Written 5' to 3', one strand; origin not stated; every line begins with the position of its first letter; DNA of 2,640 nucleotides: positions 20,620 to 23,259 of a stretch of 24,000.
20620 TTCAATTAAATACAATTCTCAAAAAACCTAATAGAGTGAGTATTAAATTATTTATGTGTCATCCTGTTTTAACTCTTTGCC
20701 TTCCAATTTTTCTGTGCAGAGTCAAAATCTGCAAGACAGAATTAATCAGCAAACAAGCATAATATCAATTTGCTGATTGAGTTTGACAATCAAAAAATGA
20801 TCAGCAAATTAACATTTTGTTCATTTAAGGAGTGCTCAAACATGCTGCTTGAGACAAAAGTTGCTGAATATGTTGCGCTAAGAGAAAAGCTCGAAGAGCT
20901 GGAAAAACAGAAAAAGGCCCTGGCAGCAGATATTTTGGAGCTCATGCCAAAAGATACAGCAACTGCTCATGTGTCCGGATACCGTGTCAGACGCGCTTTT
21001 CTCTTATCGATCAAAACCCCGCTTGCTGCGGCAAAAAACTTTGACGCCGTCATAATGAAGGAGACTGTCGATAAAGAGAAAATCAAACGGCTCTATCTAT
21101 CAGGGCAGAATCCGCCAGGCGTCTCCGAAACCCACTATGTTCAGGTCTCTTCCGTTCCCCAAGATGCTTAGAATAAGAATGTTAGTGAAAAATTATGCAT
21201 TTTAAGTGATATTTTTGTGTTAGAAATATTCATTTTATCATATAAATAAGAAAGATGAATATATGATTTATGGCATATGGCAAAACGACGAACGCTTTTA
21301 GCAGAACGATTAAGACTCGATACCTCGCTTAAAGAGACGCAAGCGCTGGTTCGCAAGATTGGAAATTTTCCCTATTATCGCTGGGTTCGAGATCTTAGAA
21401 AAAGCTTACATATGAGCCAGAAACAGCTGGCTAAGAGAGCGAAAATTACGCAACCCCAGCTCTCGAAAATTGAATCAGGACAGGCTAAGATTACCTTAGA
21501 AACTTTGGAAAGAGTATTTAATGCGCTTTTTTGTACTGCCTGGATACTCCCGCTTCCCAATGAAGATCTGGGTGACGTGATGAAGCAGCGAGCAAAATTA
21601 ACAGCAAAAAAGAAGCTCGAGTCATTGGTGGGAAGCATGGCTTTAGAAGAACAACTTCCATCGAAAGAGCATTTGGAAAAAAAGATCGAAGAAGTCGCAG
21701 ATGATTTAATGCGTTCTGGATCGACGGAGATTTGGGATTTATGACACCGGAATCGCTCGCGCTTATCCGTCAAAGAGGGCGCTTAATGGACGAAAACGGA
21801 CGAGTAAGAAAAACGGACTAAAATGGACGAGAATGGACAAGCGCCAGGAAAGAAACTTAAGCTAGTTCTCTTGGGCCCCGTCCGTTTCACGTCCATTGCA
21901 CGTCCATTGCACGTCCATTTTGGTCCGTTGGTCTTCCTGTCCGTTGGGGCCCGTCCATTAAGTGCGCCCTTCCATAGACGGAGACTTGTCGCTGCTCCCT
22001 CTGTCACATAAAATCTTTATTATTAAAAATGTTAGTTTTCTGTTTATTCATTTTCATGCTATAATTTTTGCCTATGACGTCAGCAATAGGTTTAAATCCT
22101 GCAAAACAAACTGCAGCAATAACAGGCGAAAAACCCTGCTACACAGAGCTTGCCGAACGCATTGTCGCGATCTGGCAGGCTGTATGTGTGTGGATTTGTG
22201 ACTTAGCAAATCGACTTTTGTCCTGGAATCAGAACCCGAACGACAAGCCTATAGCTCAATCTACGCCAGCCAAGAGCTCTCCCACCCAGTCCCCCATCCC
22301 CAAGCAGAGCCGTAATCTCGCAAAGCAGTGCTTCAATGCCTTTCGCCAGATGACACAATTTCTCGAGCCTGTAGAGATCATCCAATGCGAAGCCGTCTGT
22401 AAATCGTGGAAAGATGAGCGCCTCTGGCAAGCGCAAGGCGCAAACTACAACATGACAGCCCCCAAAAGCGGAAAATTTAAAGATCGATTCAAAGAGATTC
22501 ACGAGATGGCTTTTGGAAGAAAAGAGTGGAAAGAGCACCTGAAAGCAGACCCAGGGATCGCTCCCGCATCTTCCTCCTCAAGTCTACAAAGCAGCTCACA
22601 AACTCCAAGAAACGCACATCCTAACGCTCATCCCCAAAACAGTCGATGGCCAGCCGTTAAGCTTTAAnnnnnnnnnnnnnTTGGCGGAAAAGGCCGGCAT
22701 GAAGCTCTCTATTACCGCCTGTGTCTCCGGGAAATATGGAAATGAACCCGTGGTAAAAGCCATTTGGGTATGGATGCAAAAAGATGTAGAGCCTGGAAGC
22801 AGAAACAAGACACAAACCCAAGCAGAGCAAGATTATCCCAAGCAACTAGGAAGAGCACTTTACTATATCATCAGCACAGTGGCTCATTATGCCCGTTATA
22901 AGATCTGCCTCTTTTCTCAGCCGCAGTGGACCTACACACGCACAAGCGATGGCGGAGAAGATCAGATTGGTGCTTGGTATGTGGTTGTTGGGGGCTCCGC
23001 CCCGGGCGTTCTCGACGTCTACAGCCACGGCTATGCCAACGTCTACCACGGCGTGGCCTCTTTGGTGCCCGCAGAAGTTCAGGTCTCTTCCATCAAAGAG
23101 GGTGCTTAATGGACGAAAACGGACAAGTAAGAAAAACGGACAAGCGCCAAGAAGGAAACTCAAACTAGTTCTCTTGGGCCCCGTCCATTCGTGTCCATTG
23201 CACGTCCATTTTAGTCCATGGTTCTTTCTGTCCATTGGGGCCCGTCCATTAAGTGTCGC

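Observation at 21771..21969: Undescribed-looking palindromic element built from helically phased GGAC / GTCC box arrays with TIRs and a conserved loop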

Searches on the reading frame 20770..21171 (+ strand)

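Call 11: search_protein_families(library=pfam, proteins=[window:20770-21171:+])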
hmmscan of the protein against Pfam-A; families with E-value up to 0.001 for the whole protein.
window:20770-21171:+ (133 aa): 0 families

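Call 45: search_protein_families(library=pfam, proteins=[window:20842-21171:+], max_evalue=0.01)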
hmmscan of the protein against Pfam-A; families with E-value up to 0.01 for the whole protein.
window:20842-21171:+ (109 aa): 1 family
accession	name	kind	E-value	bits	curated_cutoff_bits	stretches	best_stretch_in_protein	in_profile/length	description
PF10073.14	GapR_DNA-bd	-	0.0062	16.6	22.6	0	15-36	10-31/72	GapR-like, DNA-binding domain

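Call 71: search_protein_families(library=ncbifam, proteins=[window:20842-21171:+], max_evalue=0.01)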
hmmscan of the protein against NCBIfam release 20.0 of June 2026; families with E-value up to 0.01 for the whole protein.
window:20842-21171:+ (109 aa): 0 families

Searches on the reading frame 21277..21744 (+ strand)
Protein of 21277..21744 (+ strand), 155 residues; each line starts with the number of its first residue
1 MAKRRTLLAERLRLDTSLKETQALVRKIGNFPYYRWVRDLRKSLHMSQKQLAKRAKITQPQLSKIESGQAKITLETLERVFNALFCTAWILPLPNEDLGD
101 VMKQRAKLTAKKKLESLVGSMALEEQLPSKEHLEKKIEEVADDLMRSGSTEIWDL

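Call 11: search_protein_families(library=pfam, proteins=[window:21277-21744:+])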
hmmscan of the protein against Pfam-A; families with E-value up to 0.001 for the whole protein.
window:21277-21744:+ (155 aa): 5 families
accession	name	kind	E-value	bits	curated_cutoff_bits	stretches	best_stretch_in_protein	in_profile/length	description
PF01381.28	HTH_3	-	2.3e-14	53.6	23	1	37-87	1-51/55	Helix-turn-helix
PF13560.12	HTH_31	-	1.9e-07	31.8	27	1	37-83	6-53/64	Helix-turn-helix domain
PF12844.13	HTH_19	-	2.4e-07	31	30.2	1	37-81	4-48/64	Helix-turn-helix domain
PF13443.12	HTH_26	-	4e-07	30.6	22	1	42-87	7-53/63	Cro/C1-type HTH DNA-binding domain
PF13744.12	HTH_37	-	2.5e-05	24.4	27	1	34-84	20-71/80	Helix-turn-helix domain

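Call 14: find_encoding_contigs(protein=window:21277-21744:+, flank=10000)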
Protein window:21277-21744:+ (155 aa): 1 contig read that carries it; 1 place shown.
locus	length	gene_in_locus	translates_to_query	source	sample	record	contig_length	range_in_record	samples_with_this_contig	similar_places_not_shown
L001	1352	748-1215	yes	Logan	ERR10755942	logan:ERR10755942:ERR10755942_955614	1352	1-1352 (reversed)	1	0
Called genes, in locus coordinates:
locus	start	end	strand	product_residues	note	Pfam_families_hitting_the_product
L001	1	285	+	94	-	?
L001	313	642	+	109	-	-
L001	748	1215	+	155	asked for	PF12844:HTH_19 (weak), PF01381:HTH_3, PF13443:HTH_26 (weak), PF13560:HTH_31 (weak)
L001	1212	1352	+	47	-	?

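Call 45: search_protein_families(library=pfam, proteins=[L001:1212-1352:+], max_evalue=0.01)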
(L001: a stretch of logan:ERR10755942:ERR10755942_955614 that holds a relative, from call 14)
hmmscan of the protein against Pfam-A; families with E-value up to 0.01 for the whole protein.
L001:1212-1352:+ (47 aa): 0 families

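Call 71: search_protein_families(library=ncbifam, proteins=[window:21277-21744:+, L001:1212-1352:+], max_evalue=0.01)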
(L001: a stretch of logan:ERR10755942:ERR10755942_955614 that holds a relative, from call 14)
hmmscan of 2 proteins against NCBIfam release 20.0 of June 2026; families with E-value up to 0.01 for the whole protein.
window:21277-21744:+ (155 aa): 12 families
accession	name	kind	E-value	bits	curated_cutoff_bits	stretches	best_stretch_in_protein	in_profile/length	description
TIGR02612.1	mob_myst_A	hypoth_equivalog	1.1e-24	87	122.6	1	13-154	8-149/150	mobile mystery protein A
TIGR03070.1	couple_hipB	subfamily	1.1e-08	34.9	71.65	1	37-84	7-54/58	type II toxin-antitoxin system Y4mF family antitoxin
NF006015.0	PRK08154.1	subfamily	5.3e-08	32.4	204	1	36-132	34-131/314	anaerobic benzoate catabolism transcriptional regulator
NF041951.1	phage_RstR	subfamily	9.9e-07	29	80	1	39-108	9-78/108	RstR family transcriptional repressor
NF007257.0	PRK09706.1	subfamily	4e-06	26.7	101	1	37-98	10-71/135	transcriptional repressor DicA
NF047948.1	male_kill_WMK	equivalog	1.8e-05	24.3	300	1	38-148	168-285/300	WO male-killing family protein Wmk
TIGR02607.1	antidote_HigA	equivalog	2.6e-05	24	47.7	1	42-85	17-60/81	HigA family addiction module antitoxin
TIGR03830.1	CxxCG_CxxCG_HTH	subfamily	3.4e-05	23.6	61.8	1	19-72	52-105/127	type II TA system antitoxin MqsA family protein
TIGR00270.2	TIGR00270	equivalog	4.5e-05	23.3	110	1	33-77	76-120/159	multiprotein bridging factor aMBF1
NF010465.0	PRK13890.1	equivalog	0.00015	21.9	96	1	37-98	10-70/121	conjugal transfer protein TrbA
NF041493.1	MobT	equivalog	0.00059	18.7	600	1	38-84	2-48/383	MobT family relaxase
NF007271.0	PRK09726.1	equivalog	0.00082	19.3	79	1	40-84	20-64/88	type II toxin-antitoxin system antitoxin HipB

L001:1212-1352:+ (47 aa): 0 families

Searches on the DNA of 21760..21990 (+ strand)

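Call 36: search_dna_similar(query=window:21760-21990:+, collection=plasmids, mode=distant, max_evalue=0.01)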
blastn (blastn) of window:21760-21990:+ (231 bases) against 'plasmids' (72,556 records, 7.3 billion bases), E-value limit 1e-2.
No match.

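Call 37: search_dna_similar(query=window:21760-21990:+, collection=phages, mode=distant, max_evalue=0.01)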
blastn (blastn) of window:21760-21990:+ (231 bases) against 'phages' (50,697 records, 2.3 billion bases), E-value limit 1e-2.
No match.

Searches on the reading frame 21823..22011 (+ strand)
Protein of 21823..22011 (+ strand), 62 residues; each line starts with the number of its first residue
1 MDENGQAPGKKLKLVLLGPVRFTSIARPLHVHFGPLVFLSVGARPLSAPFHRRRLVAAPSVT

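Call 43: list_cluster_members(proteins=[window:21823-22011:+, window:21962-22201:+, window:22203-22538:-, window:22846-23322:-, window:22889-23287:+, window:23218-23478:+, window:23426-23758:-, window:20842-21171:+, window:3840-4694:+, window:22699-23109:+])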
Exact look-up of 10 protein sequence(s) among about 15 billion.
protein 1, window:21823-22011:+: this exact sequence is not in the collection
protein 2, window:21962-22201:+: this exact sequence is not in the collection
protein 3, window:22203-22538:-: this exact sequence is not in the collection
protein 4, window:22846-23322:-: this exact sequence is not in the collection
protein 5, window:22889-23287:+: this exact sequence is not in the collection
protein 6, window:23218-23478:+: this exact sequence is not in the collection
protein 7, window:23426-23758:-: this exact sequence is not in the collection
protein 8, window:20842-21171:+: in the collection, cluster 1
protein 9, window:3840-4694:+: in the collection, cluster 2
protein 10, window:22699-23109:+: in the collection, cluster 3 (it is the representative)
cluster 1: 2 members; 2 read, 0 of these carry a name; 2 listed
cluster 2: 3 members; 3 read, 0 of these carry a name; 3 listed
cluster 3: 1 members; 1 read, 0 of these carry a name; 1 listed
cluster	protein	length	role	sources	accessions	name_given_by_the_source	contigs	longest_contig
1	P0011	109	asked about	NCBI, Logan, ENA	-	-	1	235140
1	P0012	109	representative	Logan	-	-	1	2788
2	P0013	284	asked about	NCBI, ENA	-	-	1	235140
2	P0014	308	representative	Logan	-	-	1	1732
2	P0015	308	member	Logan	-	-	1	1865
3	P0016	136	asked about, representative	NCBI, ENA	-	-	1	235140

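Call 75: find_encoding_contigs(protein=P0014, flank=10000, max_places=10)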
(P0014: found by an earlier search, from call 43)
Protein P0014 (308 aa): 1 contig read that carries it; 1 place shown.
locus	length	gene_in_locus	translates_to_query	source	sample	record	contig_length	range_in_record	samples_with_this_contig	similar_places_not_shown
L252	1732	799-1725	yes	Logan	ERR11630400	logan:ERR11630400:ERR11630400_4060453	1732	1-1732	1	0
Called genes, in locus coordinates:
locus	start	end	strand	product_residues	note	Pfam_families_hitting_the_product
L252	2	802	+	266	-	?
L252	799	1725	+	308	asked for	-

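Call 76: find_encoding_contigs(protein=P0015, flank=10000, max_places=10)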
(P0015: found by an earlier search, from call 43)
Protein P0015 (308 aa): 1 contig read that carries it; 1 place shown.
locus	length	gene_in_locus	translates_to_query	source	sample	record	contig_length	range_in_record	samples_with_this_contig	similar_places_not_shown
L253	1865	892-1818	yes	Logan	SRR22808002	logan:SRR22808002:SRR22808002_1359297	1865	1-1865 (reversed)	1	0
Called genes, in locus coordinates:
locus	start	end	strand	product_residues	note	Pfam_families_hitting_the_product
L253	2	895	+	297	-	?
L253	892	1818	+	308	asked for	-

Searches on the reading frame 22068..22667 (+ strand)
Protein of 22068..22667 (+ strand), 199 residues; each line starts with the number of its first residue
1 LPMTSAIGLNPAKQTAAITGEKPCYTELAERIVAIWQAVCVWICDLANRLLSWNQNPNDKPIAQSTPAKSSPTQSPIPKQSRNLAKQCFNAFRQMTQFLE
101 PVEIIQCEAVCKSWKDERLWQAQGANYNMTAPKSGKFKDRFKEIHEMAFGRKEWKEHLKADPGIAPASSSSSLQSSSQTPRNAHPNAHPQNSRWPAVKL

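Call 11: search_protein_families(library=pfam, proteins=[window:22068-22667:+])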
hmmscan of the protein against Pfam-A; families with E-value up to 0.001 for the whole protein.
window:22068-22667:+ (199 aa): 0 families

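Call 15: find_encoding_contigs(protein=window:22068-22667:+, flank=10000)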
Protein window:22068-22667:+ (199 aa): no gene with exactly this product is on record in the collection.

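Call 33: find_encoding_contigs(protein=window:22074-22667:+, flank=10000, max_places=10)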
Protein window:22074-22667:+ (197 aa): no gene with exactly this product is on record in the collection.

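Call 45: search_protein_families(library=pfam, proteins=[window:22068-22667:+], max_evalue=0.01)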
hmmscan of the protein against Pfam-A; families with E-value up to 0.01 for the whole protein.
window:22068-22667:+ (199 aa): 0 families

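Call 71: search_protein_families(library=ncbifam, proteins=[window:22068-22667:+], max_evalue=0.01)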
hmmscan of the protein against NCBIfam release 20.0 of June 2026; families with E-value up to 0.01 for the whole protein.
window:22068-22667:+ (199 aa): 0 families

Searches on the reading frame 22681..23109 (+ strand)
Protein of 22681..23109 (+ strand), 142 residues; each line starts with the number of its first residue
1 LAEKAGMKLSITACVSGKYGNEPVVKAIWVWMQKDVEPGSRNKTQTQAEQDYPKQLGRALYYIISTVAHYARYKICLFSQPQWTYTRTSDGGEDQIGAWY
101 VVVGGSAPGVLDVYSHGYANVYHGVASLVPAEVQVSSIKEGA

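Call 11: search_protein_families(library=pfam, proteins=[window:22681-23109:+])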
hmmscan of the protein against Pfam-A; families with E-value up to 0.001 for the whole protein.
window:22681-23109:+ (142 aa): 0 families

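Call 34: find_encoding_contigs(protein=window:22681-23109:+, flank=10000, max_places=10)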
Protein window:22681-23109:+ (142 aa): no gene with exactly this product is on record in the collection.

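Call 45: search_protein_families(library=pfam, proteins=[window:22699-23109:+], max_evalue=0.01)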
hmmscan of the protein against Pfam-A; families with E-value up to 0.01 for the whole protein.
window:22699-23109:+ (136 aa): 0 families

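Call 71: search_protein_families(library=ncbifam, proteins=[window:22699-23109:+], max_evalue=0.01)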
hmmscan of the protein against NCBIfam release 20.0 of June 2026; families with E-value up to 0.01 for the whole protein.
window:22699-23109:+ (136 aa): 0 families
